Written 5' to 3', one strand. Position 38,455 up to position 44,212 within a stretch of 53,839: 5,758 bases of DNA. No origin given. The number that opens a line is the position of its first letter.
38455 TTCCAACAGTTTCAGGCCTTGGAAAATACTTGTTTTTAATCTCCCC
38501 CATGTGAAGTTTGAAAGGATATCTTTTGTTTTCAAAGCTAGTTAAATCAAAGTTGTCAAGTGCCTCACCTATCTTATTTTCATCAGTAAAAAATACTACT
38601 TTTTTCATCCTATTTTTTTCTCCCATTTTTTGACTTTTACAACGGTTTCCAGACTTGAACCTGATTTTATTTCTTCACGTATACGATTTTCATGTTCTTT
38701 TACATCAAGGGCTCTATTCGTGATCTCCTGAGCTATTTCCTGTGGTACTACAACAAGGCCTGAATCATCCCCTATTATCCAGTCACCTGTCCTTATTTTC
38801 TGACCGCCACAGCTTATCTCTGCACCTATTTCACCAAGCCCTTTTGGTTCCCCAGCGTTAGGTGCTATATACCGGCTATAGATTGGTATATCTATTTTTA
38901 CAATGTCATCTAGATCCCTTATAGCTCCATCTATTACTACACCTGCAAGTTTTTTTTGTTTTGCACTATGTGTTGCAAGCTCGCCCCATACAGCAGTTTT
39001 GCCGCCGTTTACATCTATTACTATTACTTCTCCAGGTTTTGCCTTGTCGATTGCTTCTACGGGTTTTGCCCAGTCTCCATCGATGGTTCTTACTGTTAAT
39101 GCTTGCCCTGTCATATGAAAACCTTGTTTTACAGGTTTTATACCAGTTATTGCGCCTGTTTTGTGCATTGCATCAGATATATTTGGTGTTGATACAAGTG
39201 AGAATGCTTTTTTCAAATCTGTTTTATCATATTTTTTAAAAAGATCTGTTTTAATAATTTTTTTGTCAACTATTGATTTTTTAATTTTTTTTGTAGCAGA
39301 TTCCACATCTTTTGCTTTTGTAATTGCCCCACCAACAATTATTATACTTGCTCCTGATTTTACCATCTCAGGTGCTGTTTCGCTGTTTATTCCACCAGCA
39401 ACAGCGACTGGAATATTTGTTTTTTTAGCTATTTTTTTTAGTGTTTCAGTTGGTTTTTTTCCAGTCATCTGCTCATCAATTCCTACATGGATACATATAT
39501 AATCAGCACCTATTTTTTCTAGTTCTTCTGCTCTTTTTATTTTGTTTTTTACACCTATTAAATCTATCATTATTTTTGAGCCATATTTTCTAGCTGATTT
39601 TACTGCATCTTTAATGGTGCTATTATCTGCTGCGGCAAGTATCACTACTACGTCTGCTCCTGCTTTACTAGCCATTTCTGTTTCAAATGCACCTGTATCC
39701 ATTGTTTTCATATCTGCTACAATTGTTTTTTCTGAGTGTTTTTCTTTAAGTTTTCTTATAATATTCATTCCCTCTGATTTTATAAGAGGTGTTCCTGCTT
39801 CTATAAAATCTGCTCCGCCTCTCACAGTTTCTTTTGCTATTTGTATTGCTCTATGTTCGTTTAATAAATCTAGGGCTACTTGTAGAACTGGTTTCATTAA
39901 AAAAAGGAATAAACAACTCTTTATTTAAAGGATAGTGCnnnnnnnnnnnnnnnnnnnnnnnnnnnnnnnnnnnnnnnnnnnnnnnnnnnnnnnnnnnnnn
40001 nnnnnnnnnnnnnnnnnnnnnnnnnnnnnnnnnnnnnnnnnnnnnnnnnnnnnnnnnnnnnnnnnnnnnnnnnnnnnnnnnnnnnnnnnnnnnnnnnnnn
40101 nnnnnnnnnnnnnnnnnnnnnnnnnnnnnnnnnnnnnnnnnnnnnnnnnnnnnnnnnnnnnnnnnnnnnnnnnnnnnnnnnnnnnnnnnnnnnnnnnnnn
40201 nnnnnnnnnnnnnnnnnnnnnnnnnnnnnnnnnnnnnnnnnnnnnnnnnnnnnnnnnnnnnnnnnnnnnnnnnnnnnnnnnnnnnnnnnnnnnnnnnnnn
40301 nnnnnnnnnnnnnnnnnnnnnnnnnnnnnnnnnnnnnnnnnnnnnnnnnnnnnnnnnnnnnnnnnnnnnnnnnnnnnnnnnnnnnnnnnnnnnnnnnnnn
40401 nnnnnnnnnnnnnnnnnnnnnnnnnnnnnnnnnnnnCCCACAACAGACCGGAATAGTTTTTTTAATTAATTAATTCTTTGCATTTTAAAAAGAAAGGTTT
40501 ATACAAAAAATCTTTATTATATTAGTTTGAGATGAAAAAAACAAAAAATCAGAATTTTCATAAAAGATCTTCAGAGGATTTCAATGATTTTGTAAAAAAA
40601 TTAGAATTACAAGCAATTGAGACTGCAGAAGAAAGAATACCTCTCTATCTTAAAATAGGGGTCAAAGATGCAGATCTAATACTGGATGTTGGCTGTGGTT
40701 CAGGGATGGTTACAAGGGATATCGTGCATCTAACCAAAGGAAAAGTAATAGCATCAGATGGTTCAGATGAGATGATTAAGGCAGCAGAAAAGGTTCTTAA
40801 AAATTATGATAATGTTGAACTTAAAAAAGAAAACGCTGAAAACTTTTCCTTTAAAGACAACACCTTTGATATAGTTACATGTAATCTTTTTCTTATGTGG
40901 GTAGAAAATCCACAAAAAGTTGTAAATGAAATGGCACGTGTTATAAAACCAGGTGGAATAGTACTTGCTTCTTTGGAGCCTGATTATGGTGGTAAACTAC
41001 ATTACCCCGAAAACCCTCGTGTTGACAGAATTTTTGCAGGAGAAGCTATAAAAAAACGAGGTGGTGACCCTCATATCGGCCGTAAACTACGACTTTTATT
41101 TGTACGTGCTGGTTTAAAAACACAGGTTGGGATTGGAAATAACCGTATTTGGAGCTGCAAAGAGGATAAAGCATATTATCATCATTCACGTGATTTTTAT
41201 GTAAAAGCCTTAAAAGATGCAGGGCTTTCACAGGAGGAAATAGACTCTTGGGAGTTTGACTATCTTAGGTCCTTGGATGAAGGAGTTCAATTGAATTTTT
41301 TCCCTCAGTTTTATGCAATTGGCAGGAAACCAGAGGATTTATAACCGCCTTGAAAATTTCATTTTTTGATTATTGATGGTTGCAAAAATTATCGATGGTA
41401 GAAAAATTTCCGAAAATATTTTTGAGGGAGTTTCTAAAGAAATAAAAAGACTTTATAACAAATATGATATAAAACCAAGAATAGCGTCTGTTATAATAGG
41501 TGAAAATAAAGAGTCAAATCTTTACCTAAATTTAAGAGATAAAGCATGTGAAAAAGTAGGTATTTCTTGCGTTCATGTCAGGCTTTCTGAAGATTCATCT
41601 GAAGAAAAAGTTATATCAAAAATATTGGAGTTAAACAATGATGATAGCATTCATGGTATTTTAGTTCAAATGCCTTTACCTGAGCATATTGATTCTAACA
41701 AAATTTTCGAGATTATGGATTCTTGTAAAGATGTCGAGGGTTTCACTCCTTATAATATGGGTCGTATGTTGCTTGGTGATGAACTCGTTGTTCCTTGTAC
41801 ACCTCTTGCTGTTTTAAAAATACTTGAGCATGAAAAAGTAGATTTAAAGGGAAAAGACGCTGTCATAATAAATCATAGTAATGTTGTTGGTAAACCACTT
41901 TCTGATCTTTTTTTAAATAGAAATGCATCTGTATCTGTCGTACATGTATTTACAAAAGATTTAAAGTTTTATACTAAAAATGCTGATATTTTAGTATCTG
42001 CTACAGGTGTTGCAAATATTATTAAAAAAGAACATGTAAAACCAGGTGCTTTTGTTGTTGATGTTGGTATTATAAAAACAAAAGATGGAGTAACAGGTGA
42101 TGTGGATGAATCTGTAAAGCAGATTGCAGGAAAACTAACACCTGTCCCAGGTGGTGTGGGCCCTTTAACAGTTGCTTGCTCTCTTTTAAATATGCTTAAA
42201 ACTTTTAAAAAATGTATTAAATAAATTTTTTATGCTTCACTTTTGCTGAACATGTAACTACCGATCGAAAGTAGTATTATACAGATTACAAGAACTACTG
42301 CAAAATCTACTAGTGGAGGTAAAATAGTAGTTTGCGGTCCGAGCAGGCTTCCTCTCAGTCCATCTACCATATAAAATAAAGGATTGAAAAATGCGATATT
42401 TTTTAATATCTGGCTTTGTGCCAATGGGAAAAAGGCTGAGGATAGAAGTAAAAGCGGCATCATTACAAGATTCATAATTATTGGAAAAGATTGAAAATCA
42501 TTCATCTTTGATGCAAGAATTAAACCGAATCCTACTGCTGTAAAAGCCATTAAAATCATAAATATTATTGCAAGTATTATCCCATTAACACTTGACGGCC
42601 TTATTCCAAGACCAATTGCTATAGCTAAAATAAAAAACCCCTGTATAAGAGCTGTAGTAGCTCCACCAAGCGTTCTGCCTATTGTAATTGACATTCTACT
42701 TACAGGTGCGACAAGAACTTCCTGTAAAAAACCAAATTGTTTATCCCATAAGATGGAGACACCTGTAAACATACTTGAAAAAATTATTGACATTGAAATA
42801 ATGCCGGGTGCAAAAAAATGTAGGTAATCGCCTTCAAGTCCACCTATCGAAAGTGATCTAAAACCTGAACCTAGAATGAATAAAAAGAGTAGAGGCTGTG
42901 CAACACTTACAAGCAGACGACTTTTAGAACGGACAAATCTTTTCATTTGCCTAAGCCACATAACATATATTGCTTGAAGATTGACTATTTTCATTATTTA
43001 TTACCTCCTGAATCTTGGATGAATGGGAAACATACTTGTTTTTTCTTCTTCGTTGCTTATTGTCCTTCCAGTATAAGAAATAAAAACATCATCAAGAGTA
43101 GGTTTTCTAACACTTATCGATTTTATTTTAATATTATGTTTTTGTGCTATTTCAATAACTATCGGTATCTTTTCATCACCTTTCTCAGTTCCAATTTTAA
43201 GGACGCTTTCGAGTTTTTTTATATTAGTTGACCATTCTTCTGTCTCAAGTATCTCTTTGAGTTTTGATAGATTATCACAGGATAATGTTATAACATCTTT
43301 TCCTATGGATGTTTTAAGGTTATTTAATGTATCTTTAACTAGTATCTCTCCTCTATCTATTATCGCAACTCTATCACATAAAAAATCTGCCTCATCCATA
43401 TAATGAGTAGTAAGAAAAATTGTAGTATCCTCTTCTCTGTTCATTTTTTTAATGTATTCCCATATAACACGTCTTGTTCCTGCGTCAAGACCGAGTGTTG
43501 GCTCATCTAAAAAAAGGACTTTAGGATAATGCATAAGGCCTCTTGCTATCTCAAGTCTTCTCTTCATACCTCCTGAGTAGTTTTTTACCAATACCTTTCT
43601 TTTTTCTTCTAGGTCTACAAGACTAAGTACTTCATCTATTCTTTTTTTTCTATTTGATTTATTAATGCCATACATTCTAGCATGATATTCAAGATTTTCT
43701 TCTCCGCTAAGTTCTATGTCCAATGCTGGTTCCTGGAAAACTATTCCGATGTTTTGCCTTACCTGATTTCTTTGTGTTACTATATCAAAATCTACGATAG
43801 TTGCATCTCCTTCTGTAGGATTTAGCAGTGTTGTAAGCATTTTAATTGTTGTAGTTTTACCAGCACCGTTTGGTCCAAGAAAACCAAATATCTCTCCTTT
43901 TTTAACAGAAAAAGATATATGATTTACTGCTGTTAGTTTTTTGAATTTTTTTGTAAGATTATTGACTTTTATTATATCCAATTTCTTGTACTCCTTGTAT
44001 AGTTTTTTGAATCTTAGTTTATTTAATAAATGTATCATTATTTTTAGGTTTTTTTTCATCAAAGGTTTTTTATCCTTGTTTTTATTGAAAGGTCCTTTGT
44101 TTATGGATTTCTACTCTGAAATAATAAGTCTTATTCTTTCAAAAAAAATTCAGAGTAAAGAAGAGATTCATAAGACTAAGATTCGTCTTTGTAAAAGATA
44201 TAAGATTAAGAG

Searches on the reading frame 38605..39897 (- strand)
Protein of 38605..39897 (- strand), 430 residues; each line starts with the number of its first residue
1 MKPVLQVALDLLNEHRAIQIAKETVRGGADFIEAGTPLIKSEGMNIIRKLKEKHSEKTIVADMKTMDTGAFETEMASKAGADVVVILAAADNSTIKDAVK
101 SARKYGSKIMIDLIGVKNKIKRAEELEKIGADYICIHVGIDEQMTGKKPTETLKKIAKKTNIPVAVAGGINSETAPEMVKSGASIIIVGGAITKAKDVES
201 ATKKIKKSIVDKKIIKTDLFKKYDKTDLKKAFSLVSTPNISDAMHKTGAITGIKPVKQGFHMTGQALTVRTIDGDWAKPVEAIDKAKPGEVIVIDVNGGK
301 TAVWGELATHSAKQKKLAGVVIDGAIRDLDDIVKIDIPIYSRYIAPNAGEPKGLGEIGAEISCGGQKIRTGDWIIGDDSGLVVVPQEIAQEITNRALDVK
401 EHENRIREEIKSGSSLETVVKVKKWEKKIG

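Call 9: search_protein_families(library=pfam, proteins=[window:38605-39897:-], max_evalue=0.001)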
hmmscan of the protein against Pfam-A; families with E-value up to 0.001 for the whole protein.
window:38605-39897:- (430 aa): 13 families
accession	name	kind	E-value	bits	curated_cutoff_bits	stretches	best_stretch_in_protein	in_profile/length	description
PF03737.21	RraA-like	-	2.5e-45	154.9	24.5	1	237-383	1-152/152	Aldolase/RraA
PF00215.30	OMPdecase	-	2.5e-38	132.6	27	1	4-205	2-221/221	Orotidine 5'-phosphate decarboxylase / HUMPS family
PF00977.27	His_biosynth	-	2.5e-07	30.8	23.6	1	117-208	29-123/228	Histidine biosynthesis protein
PF02581.23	TMP-TENI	-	3.5e-07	30.2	27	1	115-192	101-180/180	Thiamine monophosphate synthase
PF00218.27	IGPS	-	7.8e-06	25.7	27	1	16-204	69-253/254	Indole-3-glycerol phosphate synthase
PF04481.18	DUF561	-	1.4e-05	24.8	21.6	1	114-208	129-236/243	Protein of unknown function (DUF561)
PF13714.12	PEP_mutase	-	2.1e-05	24.7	31.5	0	116-196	156-228/240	Phosphoenolpyruvate phosphomutase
PF09370.16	PEP_hydrolase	-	3.3e-05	23.7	33.8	1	121-206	160-237/267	Phosphoenolpyruvate hydrolase-like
PF00290.26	Trp_syntA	-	4.8e-05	22.9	27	0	147-209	184-244/259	Tryptophan synthase alpha chain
PF04131.20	NanE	-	8.1e-05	22.3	27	1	75-200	59-184/192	Putative N-acetylmannosamine-6-phosphate epimerase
PF00834.25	Ribul_P_3_epim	-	0.00012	22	21.1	0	152-192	155-197/198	Ribulose-phosphate 3 epimerase family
PF01729.25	QRPTase_C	-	0.00018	21.7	23.1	1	94-197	65-163/169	Quinolinate phosphoribosyl transferase, C-terminal domain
PF01791.15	DeoC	-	0.00059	20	23.8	0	118-183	146-212/229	DeoC/LacD family aldolase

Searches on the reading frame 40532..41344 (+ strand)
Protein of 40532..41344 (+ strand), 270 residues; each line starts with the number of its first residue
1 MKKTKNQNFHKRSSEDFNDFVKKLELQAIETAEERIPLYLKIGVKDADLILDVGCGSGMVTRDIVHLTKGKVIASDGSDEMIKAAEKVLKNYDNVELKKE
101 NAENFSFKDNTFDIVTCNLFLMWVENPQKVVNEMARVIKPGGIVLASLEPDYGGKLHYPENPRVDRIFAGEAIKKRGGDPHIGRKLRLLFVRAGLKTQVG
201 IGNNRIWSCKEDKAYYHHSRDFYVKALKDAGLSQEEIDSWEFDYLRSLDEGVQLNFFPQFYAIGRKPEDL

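Call 40: search_protein_families(library=pfam, proteins=[window:40532-41344:+], max_evalue=0.001)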
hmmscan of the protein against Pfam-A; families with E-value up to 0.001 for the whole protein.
window:40532-41344:+ (270 aa): 13 families
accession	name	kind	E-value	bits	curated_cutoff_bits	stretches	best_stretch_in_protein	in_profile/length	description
PF08241.18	Methyltransf_11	-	5e-25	88.4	21.2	1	51-145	1-94/95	Methyltransferase domain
PF13649.12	Methyltransf_25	-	1.4e-22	80.7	27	1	50-142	1-97/97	Methyltransferase domain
PF13847.12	Methyltransf_31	-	8.4e-21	74.6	27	1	47-147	4-110/145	Methyltransferase domain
PF01209.24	Ubie_methyltran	-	3.6e-17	62.9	20.1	1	43-145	44-150/233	ubiE/COQ5 methyltransferase family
PF08242.18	Methyltransf_12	-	1.1e-16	61.8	30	1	51-144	1-98/98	Methyltransferase domain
PF13489.12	Methyltransf_23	-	1.2e-12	48.3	27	1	49-148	25-118/164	Methyltransferase domain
PF06325.19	PrmA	-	1.8e-07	31.4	22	1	39-147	158-259/296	Ribosomal protein L11 methyltransferase (PrmA)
PF02353.26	CMAS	-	2e-06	27.8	27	1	39-145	55-163/273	Mycolic acid cyclopropane synthetase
PF07021.18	MetW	-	2.2e-06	27.9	21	1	44-139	11-103/193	Methionine biosynthesis protein MetW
PF05219.18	DREV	-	8.4e-05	22.2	26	1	48-148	96-188/265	DREV methyltransferase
PF05148.21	Methyltransf_8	-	0.00011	22.6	27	1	17-144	48-154/219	Hypothetical methyltransferase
PF03848.20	TehB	-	0.00097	19.1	20.4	0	49-145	33-131/193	Tellurite resistance protein TehB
PF01135.25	PCMT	-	0.00099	19.4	20.3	0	39-96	68-125/210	Protein-L-isoaspartate(D-aspartate) O-methyltransferase (PCMT)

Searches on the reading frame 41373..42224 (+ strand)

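Call 40: search_protein_families(library=pfam, proteins=[window:41373-42224:+], max_evalue=0.001)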
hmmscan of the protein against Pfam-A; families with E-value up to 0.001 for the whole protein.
window:41373-42224:+ (283 aa): 2 families
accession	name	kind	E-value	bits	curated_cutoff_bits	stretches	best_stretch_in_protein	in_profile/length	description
PF02882.25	THF_DHG_CYH_C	-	7e-56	188.4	27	1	125-280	1-158/160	Tetrahydrofolate dehydrogenase/cyclohydrolase, NAD(P)-binding domain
PF00763.28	THF_DHG_CYH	-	3.8e-34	117.8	32.8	1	7-122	1-115/115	Tetrahydrofolate dehydrogenase/cyclohydrolase, catalytic domain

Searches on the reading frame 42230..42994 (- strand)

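Call 40: search_protein_families(library=pfam, proteins=[window:42230-42994:-], max_evalue=0.001)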
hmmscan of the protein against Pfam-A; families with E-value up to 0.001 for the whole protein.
window:42230-42994:- (254 aa): 2 families
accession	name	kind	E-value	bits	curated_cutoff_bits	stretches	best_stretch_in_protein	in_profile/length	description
PF01061.29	ABC2_membrane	-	2.1e-33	116.1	26.9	1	8-217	2-210/211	ABC-2 type transporter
PF12698.13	ABC2_membrane_3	-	2e-12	47.4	31.6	1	56-243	159-343/347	ABC-2 family transporter protein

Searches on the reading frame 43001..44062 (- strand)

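Call 40: search_protein_families(library=pfam, proteins=[window:43001-44062:-], max_evalue=0.001)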
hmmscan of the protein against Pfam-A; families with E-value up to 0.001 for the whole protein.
window:43001-44062:- (353 aa): 3 families
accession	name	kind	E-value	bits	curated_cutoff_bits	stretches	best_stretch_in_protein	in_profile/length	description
PF00005.33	ABC_tran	-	7e-35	121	25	1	47-189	2-136/137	ABC transporter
PF13732.12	DrrA1-3_C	-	5.9e-09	37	27.4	1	245-331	2-81/81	ATP-binding protein DrrA1-3-like, C-terminal domain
PF13304.12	AAA_21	-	7.3e-09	36.6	27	1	135-220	200-298/304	AAA domain, putative AbiEii toxin, Type IV TA system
